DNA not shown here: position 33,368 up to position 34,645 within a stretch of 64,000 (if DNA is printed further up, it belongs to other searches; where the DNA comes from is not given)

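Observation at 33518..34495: Radical SAM enzyme with the SPASM/twitch-like cysteine cluster at the N-terminus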

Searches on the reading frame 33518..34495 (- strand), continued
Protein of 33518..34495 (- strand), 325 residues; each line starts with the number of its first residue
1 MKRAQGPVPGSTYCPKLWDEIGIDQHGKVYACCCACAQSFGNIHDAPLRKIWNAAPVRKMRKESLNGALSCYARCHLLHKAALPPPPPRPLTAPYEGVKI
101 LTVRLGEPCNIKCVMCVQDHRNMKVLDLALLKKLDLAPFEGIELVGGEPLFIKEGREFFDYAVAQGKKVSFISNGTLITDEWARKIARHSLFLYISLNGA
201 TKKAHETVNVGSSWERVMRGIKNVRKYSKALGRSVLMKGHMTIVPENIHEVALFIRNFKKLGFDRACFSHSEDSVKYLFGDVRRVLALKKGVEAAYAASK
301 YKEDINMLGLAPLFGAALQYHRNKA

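Call 18: find_encoding_contigs(protein=P0026, flank=8000, max_places=1)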
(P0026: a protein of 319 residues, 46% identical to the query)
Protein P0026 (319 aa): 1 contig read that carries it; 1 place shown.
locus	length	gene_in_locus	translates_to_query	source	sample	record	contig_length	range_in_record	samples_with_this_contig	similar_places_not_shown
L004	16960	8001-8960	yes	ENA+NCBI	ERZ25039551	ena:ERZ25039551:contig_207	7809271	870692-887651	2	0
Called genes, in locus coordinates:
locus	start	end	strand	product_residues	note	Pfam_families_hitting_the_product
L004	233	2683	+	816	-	PF00404:Dockerin_1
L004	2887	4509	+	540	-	PF13641:Glyco_tranf_2_3 (weak), PF00535:Glycos_transf_2, PF10111:Glyco_tranf_2_2 (weak), PF02709:Glyco_transf_7C (weak)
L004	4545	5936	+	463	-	PF00534:Glycos_transf_1, PF13692:Glyco_trans_1_4, PF13524:Glyco_trans_1_2 (weak)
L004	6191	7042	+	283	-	PF02668:TauD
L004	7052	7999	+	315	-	PF13524:Glyco_trans_1_2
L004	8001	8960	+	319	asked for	PF13186:SPASM, PF04055:Radical_SAM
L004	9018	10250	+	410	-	-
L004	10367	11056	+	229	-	PF13578:Methyltransf_24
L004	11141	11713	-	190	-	PF01522:Polysacc_deac_1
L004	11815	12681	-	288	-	PF00491:Arginase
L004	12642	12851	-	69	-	-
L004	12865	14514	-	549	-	-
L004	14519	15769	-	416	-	-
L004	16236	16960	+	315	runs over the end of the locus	PF04055:Radical_SAM (weak)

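Call 19: find_encoding_contigs(protein=P0038, flank=8000, max_places=1)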
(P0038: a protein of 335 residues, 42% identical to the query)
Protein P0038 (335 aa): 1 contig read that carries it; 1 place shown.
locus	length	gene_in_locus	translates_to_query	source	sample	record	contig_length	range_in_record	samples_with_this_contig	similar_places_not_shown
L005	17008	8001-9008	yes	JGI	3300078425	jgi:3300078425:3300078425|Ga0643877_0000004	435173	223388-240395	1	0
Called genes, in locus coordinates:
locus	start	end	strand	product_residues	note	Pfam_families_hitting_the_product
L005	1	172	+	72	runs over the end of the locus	PF26688:RHH_12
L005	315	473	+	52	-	-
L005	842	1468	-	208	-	-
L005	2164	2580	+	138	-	-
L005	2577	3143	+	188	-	-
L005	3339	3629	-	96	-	-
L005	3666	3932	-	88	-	-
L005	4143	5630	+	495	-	PF13173:AAA_14, PF13635:DUF4143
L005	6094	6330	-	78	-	PF24434:DUF7557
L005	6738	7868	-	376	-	-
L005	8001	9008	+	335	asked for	PF13186:SPASM, PF04055:Radical_SAM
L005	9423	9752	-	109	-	-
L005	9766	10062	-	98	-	-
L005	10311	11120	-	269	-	PF01370:Epimerase, PF16363:GDP_Man_Dehyd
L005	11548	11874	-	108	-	-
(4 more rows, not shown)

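Call 27: find_related_loci(query=A3, collection=genome_contigs, flank=8000)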
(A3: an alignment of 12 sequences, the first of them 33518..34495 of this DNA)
Query A3 (325 aa) in genome_contigs; peptide patterns used: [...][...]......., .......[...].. (x = any residue, [..] = any of these).
72 stretches matched a pattern; 49 encode a relative of the query (tblastn E <= 1e-3); 48 distinct loci.
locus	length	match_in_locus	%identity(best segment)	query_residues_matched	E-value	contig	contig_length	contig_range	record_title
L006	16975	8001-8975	94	1-325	0e+0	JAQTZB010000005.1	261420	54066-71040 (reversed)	MAG: Elusimicrobiales bacterium isolate STC_50 NODE_79_length_261420_cov_7.361965_Sandtown_C, whole genome shotgun seque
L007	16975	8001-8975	75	1-324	2e-167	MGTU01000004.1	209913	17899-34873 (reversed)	MAG: Elusimicrobia bacterium GWA2_61_42 gwa2_scaffold_157, whole genome shotgun sequence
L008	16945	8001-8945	57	8-320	2e-112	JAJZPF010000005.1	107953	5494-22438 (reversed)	MAG: bacterium isolate SKS1.bin115 NODE_253_length_107953_cov_7.702205, whole genome shotgun sequence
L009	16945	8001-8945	55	8-320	2e-111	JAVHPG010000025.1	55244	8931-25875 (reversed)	MAG: Elusimicrobiales bacterium isolate WB_59_14 NODE_121_length_55244_cov_8.145591, whole genome shotgun sequence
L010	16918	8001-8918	48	10-313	5e-92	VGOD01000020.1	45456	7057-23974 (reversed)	MAG: Chloroflexi bacterium isolate K_DeepCast_250m_m2_061 K_DeepCast_250m_m2_061_Ga0194125_10001117, whole genome shotgu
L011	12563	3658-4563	48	12-313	3e-89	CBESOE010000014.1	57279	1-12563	MAG TPA_asm: uncultured bacterium isolate SRR7614707_binner13_Refined_28 genome assembly, contig: ERZ25083858.20, whole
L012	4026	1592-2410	49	6-278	4e-85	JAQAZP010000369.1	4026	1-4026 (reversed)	MAG: Acidobacteriota bacterium isolate MAG_302_bin-08 302_bin-08_ctg-369, whole genome shotgun sequence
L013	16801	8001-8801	49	12-278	5e-84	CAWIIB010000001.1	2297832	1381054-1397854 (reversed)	MAG: uncultured Acidobacteriota bacterium isolate MFD03804.bin.1.167 genome assembly, contig: contig_14461, whole genome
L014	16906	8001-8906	43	11-313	3e-83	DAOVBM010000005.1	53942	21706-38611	MAG TPA_asm: Candidatus Woesearchaeota archaeon isolate CSMAG_1005 CSMAG_1005_k141_866014_length_53942_cov_11.9910, whol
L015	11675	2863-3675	48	1-268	6e-81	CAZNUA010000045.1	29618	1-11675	MAG TPA_asm: uncultured Gemmatimonadota bacterium isolate binchicken_co334_323 genome assembly, contig: NODE_2525_length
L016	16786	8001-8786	47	9-268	7e-78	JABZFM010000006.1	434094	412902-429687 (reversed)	MAG: Desulfobacteraceae bacterium isolate Grevelingen_8MPa_metabat2.60 scaffold_84, whole genome shotgun sequence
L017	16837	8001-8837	46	10-287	7e-78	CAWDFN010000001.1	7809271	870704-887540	MAG: uncultured Planctomycetia bacterium isolate MFD06085.bin.3.380 genome assembly, contig: contig_207, whole genome sh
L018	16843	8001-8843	44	11-292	5e-76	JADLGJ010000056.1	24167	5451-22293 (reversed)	MAG: Candidatus Omnitrophota bacterium isolate SJ432 c_000000728817, whole genome shotgun sequence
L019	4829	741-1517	47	12-271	7e-76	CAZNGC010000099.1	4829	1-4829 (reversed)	MAG TPA_asm: uncultured Planctomycetales bacterium isolate SRP167436_co1_192 genome assembly, contig: NODE_29289_length_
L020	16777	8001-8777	46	12-270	4e-75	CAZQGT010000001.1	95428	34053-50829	MAG TPA_asm: uncultured Planctomycetales bacterium isolate SRP178699_co1_559 genome assembly, contig: NODE_141_length_95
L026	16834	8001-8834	41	1-278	3e-63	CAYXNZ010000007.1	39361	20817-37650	MAG TPA_asm: uncultured Gammaproteobacteria bacterium isolate binchicken_co181_167 genome assembly, contig: NODE_1231_le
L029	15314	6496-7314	37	8-275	6e-59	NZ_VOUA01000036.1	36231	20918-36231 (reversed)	Methanosarcina sp. KYL-1 SEQ36, whole genome shotgun sequence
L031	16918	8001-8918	36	5-298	2e-57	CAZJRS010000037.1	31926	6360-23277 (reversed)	MAG TPA_asm: uncultured Methanocella sp. isolate SRP302447_co3_415 genome assembly, contig: NODE_3735_length_31926_cov_8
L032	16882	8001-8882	35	11-291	1e-54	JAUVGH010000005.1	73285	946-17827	MAG: Methanomassiliicoccales archaeon isolate CSMAG_371 CSMAG_371_k141_2111156_length_73285_cov_8.0000, whole genome sho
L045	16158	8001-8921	34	11-310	2e-50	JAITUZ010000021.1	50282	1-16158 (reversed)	MAG: Candidatus Methanimicrococcus odontotermitis isolate TD116_bin10 k119_1525619, whole genome shotgun sequence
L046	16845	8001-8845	44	12-286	3e-51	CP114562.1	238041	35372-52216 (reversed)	MAG: Candidatus Manganitrophus sp. isolate GAC4 plasmid unnamed1, complete sequence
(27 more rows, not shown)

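Call 32: predict_structure(alignment_id=A2)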
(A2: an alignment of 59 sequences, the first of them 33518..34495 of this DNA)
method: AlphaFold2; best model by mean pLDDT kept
length: 325 residues; sequences in the alignment: 59
mean_pLDDT: 93.5   pTM: 0.89
mean pLDDT of the five models: 93.5, 93.5, 93.3, 93.0, 92.3
residues with pLDDT >= 90: 273; 70-90: 39; 50-70: 6; < 50: 7
segments of 3 or more residues with pLDDT < 50: 1-7
pLDDT, mean of each block of 10 residues (from residue 1): 47 92 96 79 98 96 92 84 86 96 96 92 93 97 96 98 98 98 99 98 98 98 98 97 98 99 97 96 97 98 94 93 89
secondary structure, 60 per line:
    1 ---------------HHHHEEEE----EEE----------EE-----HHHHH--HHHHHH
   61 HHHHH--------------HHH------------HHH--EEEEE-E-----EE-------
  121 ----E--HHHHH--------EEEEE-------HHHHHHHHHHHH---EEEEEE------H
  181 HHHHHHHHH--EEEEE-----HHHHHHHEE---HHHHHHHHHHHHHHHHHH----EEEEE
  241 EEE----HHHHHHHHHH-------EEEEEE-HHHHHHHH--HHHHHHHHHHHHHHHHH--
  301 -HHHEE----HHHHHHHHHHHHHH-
elements in order: H16-19 E20-23 E28-30 H48-52 H55-65 E100-104 H128-132 E141-145 H153-164 E168-173 H180-189 E192-196 H202-208 H214-231 E236-243 H248-257 E265-270 H272-279 H282-298 H311-324

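Call 41: search_protein_families(library=pfam, proteins=[L009:6463-7917:+, L046:15212-16405:+, L031:6445-8028:+, L026:14495-15646:+, L018:12028-13182:+, L046:12330-13391:+, L045:7057-8001:+, L045:499-1317:+, L029:11533-12291:-, L032:11782-15090:+], max_evalue=0.0001)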
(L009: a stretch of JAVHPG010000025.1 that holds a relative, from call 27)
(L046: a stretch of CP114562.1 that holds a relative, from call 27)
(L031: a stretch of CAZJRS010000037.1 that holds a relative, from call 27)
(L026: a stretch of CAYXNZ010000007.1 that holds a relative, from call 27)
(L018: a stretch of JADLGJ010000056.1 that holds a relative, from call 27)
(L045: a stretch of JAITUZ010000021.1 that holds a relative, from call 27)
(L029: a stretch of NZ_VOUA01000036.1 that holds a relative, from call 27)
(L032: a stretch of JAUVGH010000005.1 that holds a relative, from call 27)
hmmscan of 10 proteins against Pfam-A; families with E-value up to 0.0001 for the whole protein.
L009:6463-7917:+ (484 aa): 2 families
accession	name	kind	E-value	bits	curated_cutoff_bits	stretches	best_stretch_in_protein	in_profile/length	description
PF04055.27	Radical_SAM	-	1.3e-28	100.7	29.5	1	209-372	1-166/166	Radical SAM superfamily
PF02310.24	B12-binding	-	4.1e-23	82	32.1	1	26-141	6-120/121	B12 binding domain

L046:15212-16405:+ (397 aa): 1 family
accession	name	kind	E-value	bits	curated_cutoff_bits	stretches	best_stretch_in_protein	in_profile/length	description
PF00664.28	ABC_membrane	-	3.9e-50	171.5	28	1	29-310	3-270/274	ABC transporter transmembrane region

L031:6445-8028:+ (527 aa): 4 families
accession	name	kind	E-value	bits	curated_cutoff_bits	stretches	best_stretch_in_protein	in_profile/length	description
PF00984.24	UDPG_MGDP_dh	-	1.6e-19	70.3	25.4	1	161-250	1-93/94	UDP-glucose/GDP-mannose dehydrogenase family, central domain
PF00535.33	Glycos_transf_2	-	1.8e-17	64.2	23.3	1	266-398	2-125/168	Glycosyl transferase family 2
PF03721.20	UDPG_MGDP_dh_N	-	4.7e-15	56.1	27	1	45-141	74-181/187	UDP-glucose/GDP-mannose dehydrogenase family, NAD binding domain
PF13641.12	Glyco_tranf_2_3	-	1.1e-08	35.8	27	1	262-382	1-117/230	Glycosyltransferase like family 2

L026:14495-15646:+ (383 aa): 3 families
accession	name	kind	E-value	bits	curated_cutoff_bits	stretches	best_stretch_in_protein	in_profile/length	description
PF00534.26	Glycos_transf_1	-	7.4e-22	78.1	26.4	1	190-363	3-171/172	Glycosyl transferases group 1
PF13692.12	Glyco_trans_1_4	-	2.5e-18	67.2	27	1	204-348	3-140/142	Glycosyl transferases group 1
PF13524.12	Glyco_trans_1_2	-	2.2e-08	34.6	25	1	255-377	27-142/144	Glycosyl transferase-like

L018:12028-13182:+ (384 aa): 4 families
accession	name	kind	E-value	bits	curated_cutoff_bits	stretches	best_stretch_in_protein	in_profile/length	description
PF01041.23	DegT_DnrJ_EryC1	-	4.9e-80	269.9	19.8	1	36-376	8-358/360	DegT/DnrJ/EryC1/StrS aminotransferase family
PF00155.27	Aminotran_1_2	-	1.3e-12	48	19.7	1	57-173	45-183/361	Aminotransferase class I and II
PF01053.26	Cys_Met_Meta_PP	-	4.1e-07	29.3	27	1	54-177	52-175/381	Cys/Met metabolism PLP-dependent enzyme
PF00266.25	Aminotran_5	-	1.5e-06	27.9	21.5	1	51-181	40-181/371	Aminotransferase class-V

L046:12330-13391:+ (353 aa): 1 family
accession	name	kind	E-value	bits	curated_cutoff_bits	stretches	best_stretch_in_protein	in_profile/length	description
PF04101.22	Glyco_tran_28_C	-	1.4e-12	48.4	22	1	218-311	50-144/166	Glycosyltransferase family 28 C-terminal domain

L045:7057-8001:+ (314 aa): 7 families
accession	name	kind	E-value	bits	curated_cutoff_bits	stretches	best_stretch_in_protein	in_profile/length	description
PF01370.27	Epimerase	-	2.2e-42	145.5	20.9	1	13-233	1-239/240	NAD dependent epimerase/dehydratase family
PF16363.11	GDP_Man_Dehyd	-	4.8e-32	112.1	27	1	14-299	1-331/332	GDP-mannose 4,6 dehydratase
PF01073.25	3Beta_HSD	-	1.4e-15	57.5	22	1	14-226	1-233/280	3-beta hydroxysteroid dehydrogenase/isomerase family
PF13460.12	NAD_binding_10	-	1.1e-13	51.9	27.2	1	17-176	1-150/184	NAD(P)H-binding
PF04321.23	RmlD_sub_bind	-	1.1e-13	51.4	27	1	12-304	2-285/287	RmlD substrate binding domain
PF07993.18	NAD_binding_4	-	9.4e-11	41.8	20.1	1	63-181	79-215/258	Male sterility protein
PF02719.21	Polysacc_synt_2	-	2.2e-06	27.5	20.2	1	13-253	1-248/293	Polysaccharide biosynthesis protein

L045:499-1317:+ (272 aa): 1 family
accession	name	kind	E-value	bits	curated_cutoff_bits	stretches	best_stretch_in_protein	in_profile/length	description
PF00535.33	Glycos_transf_2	-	1.2e-05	25.8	23.3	1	37-98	43-107/168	Glycosyl transferase family 2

L029:11533-12291:- (252 aa): 2 families
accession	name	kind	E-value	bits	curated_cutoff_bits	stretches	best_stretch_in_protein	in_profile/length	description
PF04055.27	Radical_SAM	-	4.3e-12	46.9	29.5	1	16-113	3-101/166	Radical SAM superfamily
PF13353.11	Fer4_12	-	2.6e-05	25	22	1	19-101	14-92/137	4Fe-4S single cluster domain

L032:11782-15090:+ (1102 aa): 2 families
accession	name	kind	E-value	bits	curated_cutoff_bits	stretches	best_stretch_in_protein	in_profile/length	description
PF00535.33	Glycos_transf_2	-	2.9e-16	60.3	23.3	1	681-799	11-125/168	Glycosyl transferase family 2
PF00300.27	His_Phos_1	-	3.3e-08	33.9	21.7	1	924-1078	1-161/194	Histidine phosphatase superfamily (branch 1)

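Call 42: fold_search(model_id=the predicted structure, library=pdb)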
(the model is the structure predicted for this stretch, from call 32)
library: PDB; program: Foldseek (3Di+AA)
matches with E <= 10: 1452; with E <= 0.001: 98
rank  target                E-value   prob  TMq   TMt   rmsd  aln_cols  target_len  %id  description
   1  7vob                  1.5e-09  1.00  0.50  0.49   3.0       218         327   20  The crystal structure of a Radical SAM Enzyme BlsE involved in the Biosynthesis of Blasticidin S (released 2022-05-04)
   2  9dgw_C                2.2e-09  1.00  0.46  0.53   5.1       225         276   15  X-ray crystal structure of the Viperin-like enzyme from T. virens with bound CTP and SAM (released 2025-02-12)
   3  6q2p_A                4.3e-09  1.00  0.44  0.48   3.3       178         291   22  Crystal structure of mouse viperin bound to cytidine triphosphate and S-adenosylhomocysteine (released 2020-01-22)
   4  6q2q_A                4.8e-09  1.00  0.45  0.49   8.8       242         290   18  Crystal structure of mouse viperin bound to uridine triphosphate and S-adenosylhomocysteine (released 2020-01-22)
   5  6q2p_B                7.6e-09  1.00  0.43  0.48   3.3       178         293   22  Crystal structure of mouse viperin bound to cytidine triphosphate and S-adenosylhomocysteine (released 2020-01-22)
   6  9dfn                  1.0e-08  1.00  0.46  0.52   5.1       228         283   19  X-ray crystal structure of the second viperin-like enzyme from Trichoderma virens with bound CTP and SAM (released 2025-02-19)
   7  9dfu                  1.4e-08  1.00  0.46  0.53   5.8       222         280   19  X-ray crystal structure of the second Viperin-like enzyme from T. virens variant F40H with bound CTP and SAM (released 2025-02-19)
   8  5vsl_A                1.8e-08  1.00  0.45  0.55   5.5       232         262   20  Crystal structure of viperin with bound [4Fe-4S] cluster and S-adenosylhomocysteine (SAH) (released 2017-06-14)
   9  9dgw_B                2.4e-08  1.00  0.42  0.48   3.3       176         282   19  X-ray crystal structure of the Viperin-like enzyme from T. virens with bound CTP and SAM (released 2025-02-12)
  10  9dfw_B                3.4e-08  1.00  0.45  0.49   5.1       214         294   16  X-ray crystal structure of an engineered Viperin-like enzyme from T. virens with bound CTP and SAM (released 2025-02-12)
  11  9dfw_A                3.8e-08  1.00  0.42  0.48   3.6       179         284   19  X-ray crystal structure of an engineered Viperin-like enzyme from T. virens with bound CTP and SAM (released 2025-02-12)
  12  7n7h                  4.0e-08  1.00  0.42  0.47   3.3       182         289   23  X-ray crystal structure of Viperin-like enzyme from Nematostella vectensis (released 2021-07-07)
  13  6q2q_B                4.2e-08  1.00  0.45  0.50   5.3       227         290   18  Crystal structure of mouse viperin bound to uridine triphosphate and S-adenosylhomocysteine (released 2020-01-22)
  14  5vsl_B                4.2e-08  1.00  0.42  0.52   9.0       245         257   19  Crystal structure of viperin with bound [4Fe-4S] cluster and S-adenosylhomocysteine (SAH) (released 2017-06-14)
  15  9dfw_C                4.5e-08  1.00  0.42  0.48   3.4       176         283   19  X-ray crystal structure of an engineered Viperin-like enzyme from T. virens with bound CTP and SAM (released 2025-02-12)
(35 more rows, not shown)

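Call 45: search_dna_similar(query=window:33518-34495:-, collection=plasmids, mode=protein, max_evalue=0.000001, max_rows=25)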
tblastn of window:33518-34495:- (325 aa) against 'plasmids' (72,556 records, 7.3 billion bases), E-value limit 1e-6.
Records with a match: 5; places in all: 5; records where one place covers at least 80% of the query: 1.
Best place of each record, by identity: <60% 5.
By first word of the organism name: Candidatus 3; Halobellus 1; Paraburkholderia 1.
By predicted mobility (MOB-suite, as given by PLSDB): non-mobilizable 5.
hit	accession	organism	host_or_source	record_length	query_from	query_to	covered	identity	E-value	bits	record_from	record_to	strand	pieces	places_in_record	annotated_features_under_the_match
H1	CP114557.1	Candidatus Manganitrophus sp.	activated carbon metagenome,metagenomic ...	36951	12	286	85%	39.0%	9e-54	196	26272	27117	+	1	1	radical SAM protein | aminoglycoside phosphotransferase family protein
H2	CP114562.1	Candidatus Manganitrophus sp.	activated carbon metagenome,metagenomic ...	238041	12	286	78%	41.9%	1e-44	206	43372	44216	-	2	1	SPASM domain-containing protein | radical SAM protein | phosphotransferase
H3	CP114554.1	Candidatus Manganitrophus sp.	activated carbon metagenome,metagenomic ...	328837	12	275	74%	42.6%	7e-44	203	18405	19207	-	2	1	SPASM domain-containing protein | radical SAM protein | aminoglycoside phosphotransferase family protein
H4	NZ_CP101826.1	Halobellus ramosii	cell cuture,a brine sample of the ...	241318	109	254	45%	31.6%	1e-11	73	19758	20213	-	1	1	radical SAM protein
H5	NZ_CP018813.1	Paraburkholderia sp. SOS3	tomato rhizosphere,single cell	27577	101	263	50%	26.5%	2e-8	63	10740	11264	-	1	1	radical SAM protein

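Call 54: search_protein_representatives(alignment_id=A2)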
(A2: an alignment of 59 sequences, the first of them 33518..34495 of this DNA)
Query: 59 sequences, 317 profile positions. Proteins with E-value up to 0.001 (for the whole library): 117690; up to 1e-10: 45176; up to 1e-30: 1503. The best 150 are listed.
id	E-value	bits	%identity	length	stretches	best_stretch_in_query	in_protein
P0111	2.0e-152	523.2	-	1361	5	4-312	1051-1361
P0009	5.4e-126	436.3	-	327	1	3-313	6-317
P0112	8.7e-122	422.5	-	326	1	3-313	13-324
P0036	1.8e-117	408.3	-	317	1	4-314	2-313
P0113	1.9e-117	408.3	-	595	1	6-313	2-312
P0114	3.8e-116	404.0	-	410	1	3-311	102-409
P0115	3.4e-115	400.8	-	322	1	4-312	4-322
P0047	9.2e-114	396.2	-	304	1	7-312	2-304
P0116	3.0e-113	394.5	-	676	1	4-312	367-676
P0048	2.3e-110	385.0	-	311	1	5-312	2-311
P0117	4.4e-110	384.0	-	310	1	6-312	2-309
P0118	8.6e-110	383.1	-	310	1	6-312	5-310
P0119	1.5e-109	382.3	-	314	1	4-312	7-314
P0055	1.4e-108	379.1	-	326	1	4-312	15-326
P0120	6.5e-108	376.9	-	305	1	4-312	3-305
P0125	1.7e-102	359.2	-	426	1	6-314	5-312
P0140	5.3e-92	324.7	-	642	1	5-312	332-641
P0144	3.3e-88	312.2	-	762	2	12-314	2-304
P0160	1.3e-74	267.5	-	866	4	80-298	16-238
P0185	8.7e-61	222.1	-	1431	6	94-271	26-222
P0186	8.6e-59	215.5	-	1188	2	6-280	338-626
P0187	1.0e-58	215.3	-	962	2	5-286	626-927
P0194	1.3e-55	205.1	-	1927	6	95-291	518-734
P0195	2.6e-55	204.1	-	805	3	3-266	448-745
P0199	7.3e-55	202.6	-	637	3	8-268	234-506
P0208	5.5e-53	196.5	-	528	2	3-257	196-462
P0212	3.4e-52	193.9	-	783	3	6-268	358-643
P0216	5.8e-51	189.8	-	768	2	4-258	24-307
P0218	3.4e-50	187.3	-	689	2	8-288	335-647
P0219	3.6e-50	187.2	-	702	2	6-309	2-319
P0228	9.2e-48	179.3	-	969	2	4-258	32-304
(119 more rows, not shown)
